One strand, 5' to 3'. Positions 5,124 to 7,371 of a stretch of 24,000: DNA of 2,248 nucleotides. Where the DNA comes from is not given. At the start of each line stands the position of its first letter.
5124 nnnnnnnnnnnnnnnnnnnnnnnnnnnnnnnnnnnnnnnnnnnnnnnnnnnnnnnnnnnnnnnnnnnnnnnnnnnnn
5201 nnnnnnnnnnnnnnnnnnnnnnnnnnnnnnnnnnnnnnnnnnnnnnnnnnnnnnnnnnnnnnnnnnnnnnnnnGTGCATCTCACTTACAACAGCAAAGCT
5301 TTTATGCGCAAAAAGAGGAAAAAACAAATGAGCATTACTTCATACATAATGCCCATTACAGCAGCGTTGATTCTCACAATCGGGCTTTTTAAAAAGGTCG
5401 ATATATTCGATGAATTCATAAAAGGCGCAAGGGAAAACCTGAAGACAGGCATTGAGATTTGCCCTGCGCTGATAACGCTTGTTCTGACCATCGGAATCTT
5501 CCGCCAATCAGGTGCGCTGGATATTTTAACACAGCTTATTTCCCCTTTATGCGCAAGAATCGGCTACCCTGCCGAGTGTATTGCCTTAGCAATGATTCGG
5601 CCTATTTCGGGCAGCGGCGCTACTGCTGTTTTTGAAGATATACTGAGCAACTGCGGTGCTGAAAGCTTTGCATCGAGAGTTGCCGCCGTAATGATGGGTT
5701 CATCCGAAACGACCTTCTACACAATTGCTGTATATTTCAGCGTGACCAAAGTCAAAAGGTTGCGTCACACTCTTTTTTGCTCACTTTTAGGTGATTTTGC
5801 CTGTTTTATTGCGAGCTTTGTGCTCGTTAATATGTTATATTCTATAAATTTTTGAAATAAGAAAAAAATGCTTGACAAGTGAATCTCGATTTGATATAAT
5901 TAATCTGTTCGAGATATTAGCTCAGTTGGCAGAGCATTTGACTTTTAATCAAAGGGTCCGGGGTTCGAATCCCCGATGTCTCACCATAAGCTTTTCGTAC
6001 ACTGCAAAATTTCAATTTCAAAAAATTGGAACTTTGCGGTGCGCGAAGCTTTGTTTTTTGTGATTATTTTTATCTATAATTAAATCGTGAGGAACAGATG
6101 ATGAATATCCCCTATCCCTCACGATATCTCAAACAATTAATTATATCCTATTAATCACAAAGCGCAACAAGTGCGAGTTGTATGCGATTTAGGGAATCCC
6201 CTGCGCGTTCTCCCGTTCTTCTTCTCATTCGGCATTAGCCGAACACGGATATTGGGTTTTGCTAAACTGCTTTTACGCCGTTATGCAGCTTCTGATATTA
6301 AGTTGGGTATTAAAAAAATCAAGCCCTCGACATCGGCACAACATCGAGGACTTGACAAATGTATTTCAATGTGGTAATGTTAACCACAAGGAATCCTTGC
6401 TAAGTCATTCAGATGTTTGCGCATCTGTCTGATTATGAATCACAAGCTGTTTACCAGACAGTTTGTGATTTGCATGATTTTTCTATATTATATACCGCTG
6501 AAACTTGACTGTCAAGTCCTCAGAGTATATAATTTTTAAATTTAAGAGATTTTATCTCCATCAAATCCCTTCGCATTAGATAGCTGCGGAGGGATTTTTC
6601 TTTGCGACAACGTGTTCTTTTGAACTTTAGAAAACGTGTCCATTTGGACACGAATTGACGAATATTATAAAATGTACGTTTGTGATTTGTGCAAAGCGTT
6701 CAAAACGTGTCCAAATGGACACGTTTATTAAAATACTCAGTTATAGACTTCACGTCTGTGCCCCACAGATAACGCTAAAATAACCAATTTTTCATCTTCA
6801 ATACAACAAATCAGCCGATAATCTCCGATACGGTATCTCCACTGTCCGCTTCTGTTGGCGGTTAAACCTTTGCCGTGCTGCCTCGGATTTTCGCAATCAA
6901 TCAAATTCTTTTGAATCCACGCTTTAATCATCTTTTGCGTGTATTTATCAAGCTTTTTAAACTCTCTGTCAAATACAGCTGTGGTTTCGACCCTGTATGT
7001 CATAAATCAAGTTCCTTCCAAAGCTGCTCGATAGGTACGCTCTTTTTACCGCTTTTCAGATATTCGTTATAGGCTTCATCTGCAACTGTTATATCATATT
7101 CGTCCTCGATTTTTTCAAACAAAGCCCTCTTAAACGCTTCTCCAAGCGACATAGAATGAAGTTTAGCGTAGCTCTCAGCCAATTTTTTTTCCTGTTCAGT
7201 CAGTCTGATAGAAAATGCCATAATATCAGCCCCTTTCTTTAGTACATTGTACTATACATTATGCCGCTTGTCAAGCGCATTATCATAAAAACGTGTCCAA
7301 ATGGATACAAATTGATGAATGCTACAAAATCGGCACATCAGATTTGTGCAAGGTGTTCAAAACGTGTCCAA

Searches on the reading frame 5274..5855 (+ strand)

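Call 12: search_protein_families(library=pfam, proteins=[window:5274-5855:+], max_evalue=0.001)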
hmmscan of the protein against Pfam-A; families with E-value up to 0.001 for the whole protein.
window:5274-5855:+ (193 aa): 1 family
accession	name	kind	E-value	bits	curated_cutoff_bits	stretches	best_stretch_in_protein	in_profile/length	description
PF07670.19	Gate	-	7.9e-11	42.8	29.6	1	62-158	4-101/104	Nucleoside recognition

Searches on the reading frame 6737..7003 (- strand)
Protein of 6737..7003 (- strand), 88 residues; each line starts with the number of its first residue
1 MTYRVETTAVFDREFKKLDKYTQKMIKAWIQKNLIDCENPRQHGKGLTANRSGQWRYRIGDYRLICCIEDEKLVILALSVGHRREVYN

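Call 7: search_protein_families(library=pfam, proteins=[window:6737-7003:-], max_evalue=0.01)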
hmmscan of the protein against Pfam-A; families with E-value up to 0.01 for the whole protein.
window:6737-7003:- (88 aa): 1 family
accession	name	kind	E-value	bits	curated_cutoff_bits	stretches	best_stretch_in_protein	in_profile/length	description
PF05016.21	ParE_toxin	-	4.4e-15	56.5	23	1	6-87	2-89/89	ParE toxin of type II toxin-antitoxin system, parDE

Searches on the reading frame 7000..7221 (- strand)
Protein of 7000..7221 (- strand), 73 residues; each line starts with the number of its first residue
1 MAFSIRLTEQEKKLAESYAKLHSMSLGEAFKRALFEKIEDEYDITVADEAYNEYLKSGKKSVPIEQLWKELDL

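Call 7: search_protein_families(library=pfam, proteins=[window:7000-7221:-], max_evalue=0.01)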
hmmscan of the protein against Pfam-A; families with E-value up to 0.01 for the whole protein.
window:7000-7221:- (73 aa): 1 family
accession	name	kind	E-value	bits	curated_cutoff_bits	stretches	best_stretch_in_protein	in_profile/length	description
PF19807.5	DUF6290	-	4.1e-28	97.8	27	1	1-71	1-72/72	Family of unknown function (DUF6290)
